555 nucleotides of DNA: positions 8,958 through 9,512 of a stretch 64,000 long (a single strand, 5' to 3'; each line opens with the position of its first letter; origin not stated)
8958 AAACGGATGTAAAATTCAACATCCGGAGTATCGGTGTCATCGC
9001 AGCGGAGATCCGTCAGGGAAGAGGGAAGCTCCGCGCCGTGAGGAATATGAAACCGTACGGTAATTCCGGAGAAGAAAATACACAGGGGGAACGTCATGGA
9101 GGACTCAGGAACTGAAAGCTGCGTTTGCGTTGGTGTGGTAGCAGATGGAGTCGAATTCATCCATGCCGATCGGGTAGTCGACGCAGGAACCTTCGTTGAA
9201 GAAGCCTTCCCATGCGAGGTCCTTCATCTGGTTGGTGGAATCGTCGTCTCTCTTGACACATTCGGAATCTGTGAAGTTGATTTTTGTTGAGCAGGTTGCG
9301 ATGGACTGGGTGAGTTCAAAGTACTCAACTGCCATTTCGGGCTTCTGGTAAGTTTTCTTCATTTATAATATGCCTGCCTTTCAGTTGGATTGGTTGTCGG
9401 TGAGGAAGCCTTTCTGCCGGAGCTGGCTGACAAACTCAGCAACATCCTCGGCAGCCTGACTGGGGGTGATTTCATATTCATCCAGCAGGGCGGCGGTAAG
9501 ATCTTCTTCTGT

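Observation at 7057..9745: Compact RiPP-like operon: PqqD RRE, 85-aa peptide, HprK-like kinase and radical SAM/SPASM enzyme, with no cyclase, protease or exporter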

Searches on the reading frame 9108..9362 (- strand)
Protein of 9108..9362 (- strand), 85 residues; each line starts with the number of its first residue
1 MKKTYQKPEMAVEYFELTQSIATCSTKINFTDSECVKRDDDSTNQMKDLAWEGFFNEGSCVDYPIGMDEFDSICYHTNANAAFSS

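Call 6: search_protein_families(library=pfam, proteins=[window:9108-9362:-], max_evalue=0.1)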
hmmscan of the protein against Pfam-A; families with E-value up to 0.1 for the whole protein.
window:9108-9362:- (85 aa): 0 families

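Call 7: search_protein_families(library=ncbifam, proteins=[window:9108-9362:-], max_evalue=0.1)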
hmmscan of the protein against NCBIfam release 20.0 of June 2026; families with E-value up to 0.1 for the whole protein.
window:9108-9362:- (85 aa): 1 family
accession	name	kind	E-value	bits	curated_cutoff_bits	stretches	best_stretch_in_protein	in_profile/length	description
NF049916.1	ISAon1_upstream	equivalog_domain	0.0071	16.8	55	1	8-65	8-62/108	ISAon1 family transposase N-terminal region protein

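Call 9: find_homologous_proteins(query=window:9108-9362:-, max_evalue=0.01)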
Query window:9108-9362:- (85 aa): 76 proteins with E <= 0.01 among 76 candidates.
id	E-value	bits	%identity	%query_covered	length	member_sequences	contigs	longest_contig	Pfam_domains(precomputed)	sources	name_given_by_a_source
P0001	1.9e-51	189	99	100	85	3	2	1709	-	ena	-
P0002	1.0e-37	145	74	100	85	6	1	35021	-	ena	-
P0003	1.8e-35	138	69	100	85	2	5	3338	-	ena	-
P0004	4.8e-35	137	73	100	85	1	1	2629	-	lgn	-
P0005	6.7e-35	136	68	100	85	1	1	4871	-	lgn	-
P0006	1.5e-34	135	72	100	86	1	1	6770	-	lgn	-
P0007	9.5e-34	132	71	100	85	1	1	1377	-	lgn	-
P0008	1.0e-33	132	69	100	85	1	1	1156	-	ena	-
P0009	1.6e-33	132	69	100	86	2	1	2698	-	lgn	-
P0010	4.9e-33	130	68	100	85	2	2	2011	-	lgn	-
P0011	6.3e-33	130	67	100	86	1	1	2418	-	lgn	-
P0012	9.6e-33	129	70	100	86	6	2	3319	-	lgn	-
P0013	1.1e-32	129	69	100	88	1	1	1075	-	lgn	-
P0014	1.3e-32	129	67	100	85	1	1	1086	-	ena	-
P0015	1.4e-32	129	66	100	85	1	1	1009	-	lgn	-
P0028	5.0e-31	124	66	100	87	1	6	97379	-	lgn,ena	-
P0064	2.5e-25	106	61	100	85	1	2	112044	-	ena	-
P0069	9.2e-23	97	58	100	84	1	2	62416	-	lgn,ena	-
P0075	3.8e-18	83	49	100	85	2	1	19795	-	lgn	-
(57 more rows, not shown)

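Call 12: find_encoding_contigs(protein=P0064, flank=8000, max_places=2)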
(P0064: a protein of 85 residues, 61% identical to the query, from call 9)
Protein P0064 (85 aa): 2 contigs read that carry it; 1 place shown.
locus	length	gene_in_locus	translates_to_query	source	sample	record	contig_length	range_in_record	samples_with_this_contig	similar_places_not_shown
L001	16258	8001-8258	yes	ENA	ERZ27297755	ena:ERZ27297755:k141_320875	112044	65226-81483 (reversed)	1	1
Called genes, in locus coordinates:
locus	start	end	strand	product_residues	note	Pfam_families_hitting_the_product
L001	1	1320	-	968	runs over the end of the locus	PF02838:Glyco_hydro_20b, PF00728:Glyco_hydro_20, PF07554:FIVAR (weak)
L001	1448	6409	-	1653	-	PF07691:PA14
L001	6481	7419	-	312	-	-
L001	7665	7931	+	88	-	PF05402:PqqD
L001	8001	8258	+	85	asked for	-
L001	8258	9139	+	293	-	PF27840:ScmC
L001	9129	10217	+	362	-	PF04055:Radical_SAM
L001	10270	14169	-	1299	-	PF05738:Cna_B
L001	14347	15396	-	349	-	PF03816:LytR_cpsA_psr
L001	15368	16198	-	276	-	PF04203:Sortase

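Call 13: find_encoding_contigs(protein=P0069, flank=8000, max_places=2)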
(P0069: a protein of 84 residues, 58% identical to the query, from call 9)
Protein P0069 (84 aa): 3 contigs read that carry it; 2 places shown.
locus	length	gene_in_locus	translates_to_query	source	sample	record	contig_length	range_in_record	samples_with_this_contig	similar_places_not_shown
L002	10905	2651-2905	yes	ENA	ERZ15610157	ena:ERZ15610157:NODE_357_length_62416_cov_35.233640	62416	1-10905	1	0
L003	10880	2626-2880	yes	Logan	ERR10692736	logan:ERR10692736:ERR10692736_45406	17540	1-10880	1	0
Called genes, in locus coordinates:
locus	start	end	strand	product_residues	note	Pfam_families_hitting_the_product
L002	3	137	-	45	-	?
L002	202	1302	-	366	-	PF04055:Radical_SAM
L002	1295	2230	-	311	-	PF27840:ScmC (weak)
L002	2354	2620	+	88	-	PF05402:PqqD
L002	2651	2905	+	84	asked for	-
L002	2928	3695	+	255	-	-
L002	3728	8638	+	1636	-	PF07691:PA14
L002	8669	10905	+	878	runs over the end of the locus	PF02838:Glyco_hydro_20b (weak), PF00728:Glyco_hydro_20, PF07554:FIVAR (weak)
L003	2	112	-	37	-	?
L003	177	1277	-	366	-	PF04055:Radical_SAM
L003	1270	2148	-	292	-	PF27840:ScmC (weak)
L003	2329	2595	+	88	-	PF05402:PqqD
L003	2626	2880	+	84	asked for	-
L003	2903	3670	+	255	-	-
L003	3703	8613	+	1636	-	PF07691:PA14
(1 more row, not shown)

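Call 14: find_encoding_contigs(protein=P0075, flank=8000, max_places=2)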
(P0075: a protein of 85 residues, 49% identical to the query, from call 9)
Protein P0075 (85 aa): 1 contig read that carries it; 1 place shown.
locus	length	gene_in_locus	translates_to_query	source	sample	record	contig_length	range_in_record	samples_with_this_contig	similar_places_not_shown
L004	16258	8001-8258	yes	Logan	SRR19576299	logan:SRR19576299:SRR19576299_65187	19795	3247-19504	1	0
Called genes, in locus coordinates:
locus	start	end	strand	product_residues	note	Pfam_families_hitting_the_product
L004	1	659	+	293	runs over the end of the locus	PF03313:SDH_alpha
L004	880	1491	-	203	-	PF00293:NUDIX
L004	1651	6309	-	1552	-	PF07691:PA14 (weak)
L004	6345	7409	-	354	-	-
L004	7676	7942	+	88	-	PF05402:PqqD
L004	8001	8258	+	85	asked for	-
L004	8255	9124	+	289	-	PF27840:ScmC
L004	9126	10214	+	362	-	PF04055:Radical_SAM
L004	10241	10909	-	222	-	-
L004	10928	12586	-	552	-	PF08239:SH3_3 (faint), PF18348:SH3_16, PF00704:Glyco_hydro_18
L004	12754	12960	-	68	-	-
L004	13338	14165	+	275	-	PF05389:MecA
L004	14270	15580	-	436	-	PF03553:Na_H_antiporter, PF03600:CitMHS (faint), PF03553:Na_H_antiporter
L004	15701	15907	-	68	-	PF08984:DUF1858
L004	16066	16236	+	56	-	PF00037:Fer4 (weak), PF13237:Fer4_10 (weak), PF12838:Fer4_7, PF13187:Fer4_9, PF12797:Fer4_2 (weak), PF12837:Fer4_6 (weak), PF13237:Fer4_10 (weak), PF00037:Fer4, +5 more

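Call 20: search_protein_families(library=ncbifam, proteins=[L001:6484-7419:-, L002:2928-3692:+, L004:6348-7409:-], max_evalue=0.01)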
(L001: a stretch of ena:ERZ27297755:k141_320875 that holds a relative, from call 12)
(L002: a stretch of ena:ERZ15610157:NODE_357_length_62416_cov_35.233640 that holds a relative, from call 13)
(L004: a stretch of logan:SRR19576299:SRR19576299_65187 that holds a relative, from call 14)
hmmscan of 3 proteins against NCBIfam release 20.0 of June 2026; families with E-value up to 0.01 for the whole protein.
L001:6484-7419:- (312 aa): 1 family
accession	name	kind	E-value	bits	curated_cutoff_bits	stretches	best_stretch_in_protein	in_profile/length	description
NF038353.1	FxLYD_dom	domain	1.1e-06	28.4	23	1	247-295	9-55/71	FxLYD domain-containing protein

L002:2928-3692:+ (255 aa): 0 families

L004:6348-7409:- (354 aa): 2 families
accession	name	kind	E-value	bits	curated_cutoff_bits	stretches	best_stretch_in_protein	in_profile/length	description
NF038353.1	FxLYD_dom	domain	1.6e-06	27.9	23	1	289-338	9-56/71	FxLYD domain-containing protein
NF033598.2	elast_bind_EbpS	equivalog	0.00043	19.3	300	1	17-136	313-435/498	elastin-binding protein EbpS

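Call 26: find_related_loci(query=A1, collection=metagenome_contigs, flank=10000)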
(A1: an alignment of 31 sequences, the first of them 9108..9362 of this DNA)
Query A1 (85 aa) in metagenome_contigs; peptide patterns used: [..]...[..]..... (x = any residue, [..] = any of these).
13 stretches matched a pattern; 4 encode a relative of the query (tblastn E <= 1e-3); 4 distinct loci.
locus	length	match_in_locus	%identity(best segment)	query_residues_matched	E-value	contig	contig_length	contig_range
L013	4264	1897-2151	53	1-85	1e-27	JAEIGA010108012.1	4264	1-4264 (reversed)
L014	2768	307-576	47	1-85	2e-19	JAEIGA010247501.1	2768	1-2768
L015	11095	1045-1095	71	63-79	2e-5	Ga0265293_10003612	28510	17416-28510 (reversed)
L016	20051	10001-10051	71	63-79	2e-5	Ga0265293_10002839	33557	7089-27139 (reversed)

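Call 27: find_encoding_contigs(protein=P0001, flank=10000, max_places=4)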
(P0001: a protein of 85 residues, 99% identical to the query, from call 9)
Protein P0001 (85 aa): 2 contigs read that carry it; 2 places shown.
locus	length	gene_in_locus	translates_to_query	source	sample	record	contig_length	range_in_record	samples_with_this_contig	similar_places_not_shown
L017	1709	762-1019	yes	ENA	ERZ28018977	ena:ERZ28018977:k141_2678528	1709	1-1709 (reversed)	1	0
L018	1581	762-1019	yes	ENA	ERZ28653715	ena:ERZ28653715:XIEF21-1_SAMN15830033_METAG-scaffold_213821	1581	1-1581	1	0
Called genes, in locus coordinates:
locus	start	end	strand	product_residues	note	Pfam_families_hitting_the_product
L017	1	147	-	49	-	?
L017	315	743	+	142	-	PF05402:PqqD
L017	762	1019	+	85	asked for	-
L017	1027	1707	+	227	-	?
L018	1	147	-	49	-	?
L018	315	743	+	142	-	PF05402:PqqD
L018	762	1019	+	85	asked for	-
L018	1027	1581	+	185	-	?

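Call 28: find_encoding_contigs(protein=P0002, flank=10000, max_places=2)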
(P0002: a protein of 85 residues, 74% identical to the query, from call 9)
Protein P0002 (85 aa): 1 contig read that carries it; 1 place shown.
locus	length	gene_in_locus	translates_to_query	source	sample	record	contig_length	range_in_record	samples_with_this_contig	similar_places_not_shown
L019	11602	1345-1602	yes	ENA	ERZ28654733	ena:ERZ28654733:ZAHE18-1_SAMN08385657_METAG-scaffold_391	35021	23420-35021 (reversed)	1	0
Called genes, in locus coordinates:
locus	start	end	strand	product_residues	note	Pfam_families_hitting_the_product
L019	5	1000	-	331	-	PF02899:Phage_int_SAM_1 (weak), PF13495:Phage_int_SAM_4, PF00589:Phage_integrase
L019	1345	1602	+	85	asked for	-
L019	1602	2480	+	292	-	PF27840:ScmC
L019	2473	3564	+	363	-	PF04055:Radical_SAM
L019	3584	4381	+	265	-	-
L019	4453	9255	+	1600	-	PF07691:PA14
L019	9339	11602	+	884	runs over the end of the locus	PF02838:Glyco_hydro_20b, PF00728:Glyco_hydro_20, PF07554:FIVAR (faint)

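Call 29: find_encoding_contigs(protein=P0028, flank=10000, max_places=2)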
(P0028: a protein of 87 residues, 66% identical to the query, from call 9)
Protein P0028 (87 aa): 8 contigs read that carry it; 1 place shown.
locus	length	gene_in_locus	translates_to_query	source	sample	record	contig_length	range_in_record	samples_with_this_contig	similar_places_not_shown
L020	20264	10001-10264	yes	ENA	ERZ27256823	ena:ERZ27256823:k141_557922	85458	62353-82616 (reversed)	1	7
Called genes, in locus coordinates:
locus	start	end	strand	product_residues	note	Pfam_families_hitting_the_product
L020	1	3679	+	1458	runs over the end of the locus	PF13519:VWA_2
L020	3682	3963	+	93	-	-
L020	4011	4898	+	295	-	PF27840:ScmC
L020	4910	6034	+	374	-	PF04055:Radical_SAM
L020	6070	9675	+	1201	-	-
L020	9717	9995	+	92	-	PF05402:PqqD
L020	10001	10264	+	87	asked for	-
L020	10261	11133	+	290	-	PF27840:ScmC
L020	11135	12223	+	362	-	PF04055:Radical_SAM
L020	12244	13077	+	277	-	-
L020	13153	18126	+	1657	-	PF07691:PA14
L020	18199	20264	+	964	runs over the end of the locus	PF02838:Glyco_hydro_20b (weak), PF00728:Glyco_hydro_20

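Call 46: find_homologous_proteins(query=L020:4029-4895:+, max_evalue=0.00001)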
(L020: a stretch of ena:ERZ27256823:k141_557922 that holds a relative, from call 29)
Query L020:4029-4895:+ (289 aa): 1907 proteins with E <= 0.00001 among 3568 candidates; the best 120 are listed.
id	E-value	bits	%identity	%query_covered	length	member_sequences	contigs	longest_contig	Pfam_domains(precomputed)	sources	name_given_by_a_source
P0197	2.5e-185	632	100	100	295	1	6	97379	PF27840.1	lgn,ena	-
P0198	7.6e-119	414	66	99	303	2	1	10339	PF27840.1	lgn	-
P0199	6.6e-88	313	52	98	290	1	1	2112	PF27840.1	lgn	-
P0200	3.0e-75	271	49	97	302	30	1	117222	PF27840.1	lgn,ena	-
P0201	3.0e-71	258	47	92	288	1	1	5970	PF27840.1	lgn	-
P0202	3.5e-71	258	45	98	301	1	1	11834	PF27840.1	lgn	-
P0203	4.5e-70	254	44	99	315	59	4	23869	PF27840.1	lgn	-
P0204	8.4e-66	240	49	81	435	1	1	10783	PF27840.1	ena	-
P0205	7.0e-65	237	61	62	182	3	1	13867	PF27840.1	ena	-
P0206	7.9e-55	204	38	97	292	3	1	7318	PF27840.1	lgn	-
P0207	2.1e-54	203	51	64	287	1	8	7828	PF27840.1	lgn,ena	-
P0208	7.7e-54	201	40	99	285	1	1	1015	PF27840.1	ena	-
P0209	9.0e-53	198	40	95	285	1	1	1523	PF27840.1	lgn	-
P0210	1.2e-52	197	39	90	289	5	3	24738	PF27840.1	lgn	-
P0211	2.0e-52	196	37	97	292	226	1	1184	PF27840.1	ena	-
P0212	7.1e-52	195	41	90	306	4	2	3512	PF27840.1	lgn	-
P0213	9.6e-52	194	39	99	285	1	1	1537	PF27840.1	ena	-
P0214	1.3e-51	194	40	99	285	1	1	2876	PF27840.1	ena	-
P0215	1.5e-51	194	40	99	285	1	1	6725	PF27840.1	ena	-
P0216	3.4e-51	192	40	90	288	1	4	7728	PF27840.1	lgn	-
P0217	5.0e-51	192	39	99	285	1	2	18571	PF27840.1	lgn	-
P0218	5.5e-51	192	39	99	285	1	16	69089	PF27840.1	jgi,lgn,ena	jgi:hypothetical protein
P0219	5.8e-51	192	39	99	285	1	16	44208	PF27840.1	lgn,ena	-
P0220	6.4e-51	192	39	99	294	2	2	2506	PF27840.1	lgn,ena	-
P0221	7.6e-51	191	39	99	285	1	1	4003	PF27840.1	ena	-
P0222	9.6e-51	191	39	99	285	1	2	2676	PF27840.1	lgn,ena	-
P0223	1.0e-50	191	40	95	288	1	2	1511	PF27840.1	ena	-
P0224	1.2e-50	191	51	58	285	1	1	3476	PF27840.1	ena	-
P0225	1.4e-50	190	39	99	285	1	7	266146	PF27840.1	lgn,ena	-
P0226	1.4e-50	190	39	99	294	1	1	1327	PF27840.1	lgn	-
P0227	1.7e-50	190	51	58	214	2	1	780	PF27840.1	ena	-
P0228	1.8e-50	190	38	96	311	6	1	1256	PF27840.1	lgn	-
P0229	2.3e-50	190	37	99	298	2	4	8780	PF27840.1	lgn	-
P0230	2.4e-50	190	38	95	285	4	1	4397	PF27840.1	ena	-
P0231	4.5e-50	189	51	58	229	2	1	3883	PF27840.1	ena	-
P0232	6.7e-50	188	39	99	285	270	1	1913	PF27840.1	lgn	-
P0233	7.8e-50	188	55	53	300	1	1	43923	PF27840.1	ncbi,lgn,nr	ncbi:MAG: hypothetical protein Q4B85_08495 [Lachnospiraceae bacterium]|nr:hypothetical protein [Lach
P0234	1.7e-49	187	48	63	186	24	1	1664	PF27840.1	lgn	-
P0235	1.9e-49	187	37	99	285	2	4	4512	PF27840.1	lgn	-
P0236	1.9e-49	187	39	97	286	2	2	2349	PF27840.1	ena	-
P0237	2.2e-49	186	46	69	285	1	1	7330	PF27840.1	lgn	-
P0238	3.0e-49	186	54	56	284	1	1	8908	PF27840.1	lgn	-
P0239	4.0e-49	186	43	84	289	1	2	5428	PF27840.1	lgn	-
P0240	4.2e-49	186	46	69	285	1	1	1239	PF27840.1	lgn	-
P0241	4.7e-49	185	55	57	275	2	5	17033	PF27840.1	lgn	-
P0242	4.9e-49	185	49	64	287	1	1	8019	PF27840.1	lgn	-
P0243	5.9e-49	185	46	69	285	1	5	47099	PF27840.1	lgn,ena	-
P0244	6.2e-49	185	51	59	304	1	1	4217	PF27840.1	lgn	-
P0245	6.9e-49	185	46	69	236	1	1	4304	PF27840.1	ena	-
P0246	8.0e-49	185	45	69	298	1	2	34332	PF27840.1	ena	-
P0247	1.1e-48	184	46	69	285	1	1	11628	PF27840.1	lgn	-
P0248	1.2e-48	184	50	58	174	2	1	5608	PF27840.1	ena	-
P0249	1.9e-48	183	38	96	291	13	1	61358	PF27840.1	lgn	-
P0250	2.0e-48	183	44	90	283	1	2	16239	PF27840.1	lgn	-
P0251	2.0e-48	183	38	99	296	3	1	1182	PF27840.1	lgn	-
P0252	2.2e-48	183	45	70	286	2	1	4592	PF27840.1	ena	-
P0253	2.6e-48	183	41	85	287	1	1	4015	PF27840.1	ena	-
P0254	2.6e-48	183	37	95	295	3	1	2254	PF27840.1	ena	-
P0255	2.7e-48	183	39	95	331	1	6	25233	PF27840.1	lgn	-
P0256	2.8e-48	183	38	99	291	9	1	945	PF27840.1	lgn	-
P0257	2.9e-48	183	47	66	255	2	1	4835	PF27840.1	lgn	-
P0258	3.4e-48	183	44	67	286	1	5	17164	PF27840.1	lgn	-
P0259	3.4e-48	183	45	67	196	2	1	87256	PF27840.1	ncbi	-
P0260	3.5e-48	183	53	58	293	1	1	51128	PF27840.1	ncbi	-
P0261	4.7e-48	182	52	58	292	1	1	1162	PF27840.1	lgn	-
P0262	4.8e-48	182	44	68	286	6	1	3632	PF27840.1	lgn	-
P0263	5.2e-48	182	44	67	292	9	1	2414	PF27840.1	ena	-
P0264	5.3e-48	182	45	68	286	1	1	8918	PF27840.1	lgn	-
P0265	5.4e-48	182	53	58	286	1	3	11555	PF27840.1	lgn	-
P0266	5.8e-48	182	52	58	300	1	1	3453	PF27840.1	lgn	-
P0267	6.0e-48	182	53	58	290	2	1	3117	PF27840.1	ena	-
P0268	7.5e-48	181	51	58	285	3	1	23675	PF27840.1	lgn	-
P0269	1.1e-47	181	45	69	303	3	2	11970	PF27840.1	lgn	-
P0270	1.2e-47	181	52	57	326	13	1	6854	PF27840.1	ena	-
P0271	1.2e-47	181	50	58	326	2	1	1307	PF27840.1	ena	-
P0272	1.2e-47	181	43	73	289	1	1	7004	PF27840.1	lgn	-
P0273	1.3e-47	181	49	63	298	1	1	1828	PF27840.1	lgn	-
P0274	1.3e-47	181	41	87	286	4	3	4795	PF27840.1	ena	-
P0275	1.3e-47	181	51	57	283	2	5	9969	PF27840.1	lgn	-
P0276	1.5e-47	181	49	59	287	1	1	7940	PF27840.1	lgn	-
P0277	1.7e-47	180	45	67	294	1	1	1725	PF27840.1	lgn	-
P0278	1.7e-47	180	38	99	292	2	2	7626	PF27840.1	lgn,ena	-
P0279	2.0e-47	180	52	57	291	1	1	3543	PF27840.1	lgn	-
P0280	2.2e-47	180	38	96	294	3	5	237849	PF27840.1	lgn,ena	-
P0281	2.2e-47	180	38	99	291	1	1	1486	PF27840.1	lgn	-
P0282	2.5e-47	180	39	97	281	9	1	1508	PF27840.1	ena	-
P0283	3.3e-47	179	37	98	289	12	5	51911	PF27840.1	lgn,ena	-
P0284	3.5e-47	179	39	97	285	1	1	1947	PF27840.1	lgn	-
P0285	3.7e-47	179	54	57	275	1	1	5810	PF27840.1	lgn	-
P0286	3.7e-47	179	49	58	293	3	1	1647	PF27840.1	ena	-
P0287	4.1e-47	179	44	69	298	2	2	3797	PF27840.1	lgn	-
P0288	4.7e-47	179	42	84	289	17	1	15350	PF27840.1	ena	-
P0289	4.7e-47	179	39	95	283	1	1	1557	PF27840.1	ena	-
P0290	4.8e-47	179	41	83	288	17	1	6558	PF27840.1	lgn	-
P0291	7.8e-47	178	38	96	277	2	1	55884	PF27840.1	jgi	-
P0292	7.9e-47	178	37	95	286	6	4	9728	PF27840.1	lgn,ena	-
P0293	8.2e-47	178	38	96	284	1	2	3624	PF27840.1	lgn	-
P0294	1.2e-46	177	41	94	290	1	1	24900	PF27840.1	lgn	-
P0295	1.7e-46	177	38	96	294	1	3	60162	PF27840.1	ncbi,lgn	-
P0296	2.0e-46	177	39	96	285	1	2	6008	PF27840.1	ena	-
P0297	2.3e-46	177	36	99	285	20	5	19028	PF27840.1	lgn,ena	-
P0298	3.0e-46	176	50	57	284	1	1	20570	PF27840.1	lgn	-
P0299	3.4e-46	176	47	61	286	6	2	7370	PF27840.1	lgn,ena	-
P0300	3.8e-46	176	48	58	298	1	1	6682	PF27840.1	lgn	-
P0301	4.3e-46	176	38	96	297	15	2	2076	PF27840.1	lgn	-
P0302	4.6e-46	176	44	69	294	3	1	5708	PF27840.1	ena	-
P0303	4.7e-46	176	36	97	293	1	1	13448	PF27840.1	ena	-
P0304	4.7e-46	176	44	69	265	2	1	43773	PF27840.1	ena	-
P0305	4.9e-46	176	37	95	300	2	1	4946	PF27840.1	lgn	-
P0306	6.4e-46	175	37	97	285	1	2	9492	PF27840.1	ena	-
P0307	6.5e-46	175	38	95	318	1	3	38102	PF27840.1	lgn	-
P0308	6.7e-46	175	38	96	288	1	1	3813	PF27840.1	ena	-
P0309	6.8e-46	175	42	72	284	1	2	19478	PF27840.1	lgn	-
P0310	6.9e-46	175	36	96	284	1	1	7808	PF27840.1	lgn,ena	-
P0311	8.7e-46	175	46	66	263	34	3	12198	PF27840.1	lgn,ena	-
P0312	9.8e-46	175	51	58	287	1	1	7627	PF27840.1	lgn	-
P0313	1.0e-45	175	52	57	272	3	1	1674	PF27840.1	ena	-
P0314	1.0e-45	174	50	58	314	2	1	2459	PF27840.1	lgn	-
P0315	1.1e-45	174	38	96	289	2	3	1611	PF27840.1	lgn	-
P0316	1.2e-45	174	43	81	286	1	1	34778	PF27840.1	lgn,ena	-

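Call 48: find_encoding_contigs(protein=P0200, flank=10000, max_places=1)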
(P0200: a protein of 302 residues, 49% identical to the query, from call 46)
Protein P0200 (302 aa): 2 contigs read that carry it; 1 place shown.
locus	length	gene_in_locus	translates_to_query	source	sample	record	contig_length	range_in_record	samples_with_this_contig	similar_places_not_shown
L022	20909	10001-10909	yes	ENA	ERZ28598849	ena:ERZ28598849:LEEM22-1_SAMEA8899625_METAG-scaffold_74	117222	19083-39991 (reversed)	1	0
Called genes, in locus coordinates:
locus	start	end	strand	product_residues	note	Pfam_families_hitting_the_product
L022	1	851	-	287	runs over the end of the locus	PF01259:SAICAR_synt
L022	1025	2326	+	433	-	PF00657:Lipase_GDSL, PF13472:Lipase_GDSL_2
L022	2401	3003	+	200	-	PF09820:AAA-ATPase_like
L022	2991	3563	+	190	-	-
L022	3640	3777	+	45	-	-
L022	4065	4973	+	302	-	-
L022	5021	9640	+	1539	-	PF13519:VWA_2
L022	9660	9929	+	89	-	-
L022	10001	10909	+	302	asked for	PF27840:ScmC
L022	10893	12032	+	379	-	PF04055:Radical_SAM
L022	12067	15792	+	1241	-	PF22669:Exo_endo_phos2 (faint)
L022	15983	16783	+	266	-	PF16403:Bact_surface_Ig-like (weak)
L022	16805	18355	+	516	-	-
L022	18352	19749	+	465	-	PF02706:Wzz (weak), PF00142:Fer4_NifH (faint), PF01656:CbiA, PF09140:MipZ (weak), PF10609:ParA, PF13614:AAA_31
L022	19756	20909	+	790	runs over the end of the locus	PF00196:GerE, PF08281:Sigma70_r4_2 (faint)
